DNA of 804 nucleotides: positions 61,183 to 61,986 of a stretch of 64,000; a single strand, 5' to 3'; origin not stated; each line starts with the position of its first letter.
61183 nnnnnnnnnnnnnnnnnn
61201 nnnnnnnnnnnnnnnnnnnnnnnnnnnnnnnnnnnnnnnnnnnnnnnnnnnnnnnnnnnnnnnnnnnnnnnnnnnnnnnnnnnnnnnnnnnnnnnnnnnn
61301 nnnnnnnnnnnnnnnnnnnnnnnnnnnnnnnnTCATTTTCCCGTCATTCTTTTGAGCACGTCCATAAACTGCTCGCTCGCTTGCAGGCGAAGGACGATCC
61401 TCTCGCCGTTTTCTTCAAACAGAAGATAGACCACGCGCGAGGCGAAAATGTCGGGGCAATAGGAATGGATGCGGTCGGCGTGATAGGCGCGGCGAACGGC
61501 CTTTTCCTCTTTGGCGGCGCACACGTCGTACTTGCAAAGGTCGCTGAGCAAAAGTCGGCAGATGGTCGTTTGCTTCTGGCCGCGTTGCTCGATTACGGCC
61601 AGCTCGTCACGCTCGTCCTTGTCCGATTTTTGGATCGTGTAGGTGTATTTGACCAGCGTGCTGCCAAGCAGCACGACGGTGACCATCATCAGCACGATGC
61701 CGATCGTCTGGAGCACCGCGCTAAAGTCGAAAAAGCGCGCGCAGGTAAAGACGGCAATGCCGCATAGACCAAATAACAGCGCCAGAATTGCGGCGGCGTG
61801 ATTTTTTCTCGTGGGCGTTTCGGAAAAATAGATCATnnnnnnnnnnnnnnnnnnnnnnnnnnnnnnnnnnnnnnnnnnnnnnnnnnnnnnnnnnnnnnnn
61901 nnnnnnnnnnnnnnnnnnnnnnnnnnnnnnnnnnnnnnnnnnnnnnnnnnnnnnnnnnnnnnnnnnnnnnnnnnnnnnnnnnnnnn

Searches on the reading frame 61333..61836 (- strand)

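Call 71: search_protein_families(library=pfam, proteins=[window:61333-61836:-], max_evalue=0.01)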
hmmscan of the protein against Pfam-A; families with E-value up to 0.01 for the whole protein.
window:61333-61836:- (167 aa): 1 family
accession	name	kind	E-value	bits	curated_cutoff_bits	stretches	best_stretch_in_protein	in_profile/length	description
PF13903.11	Claudin_2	-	0.0091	16.2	29.1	0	14-79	93-157/192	PMP-22/EMP/MP20/Claudin tight junction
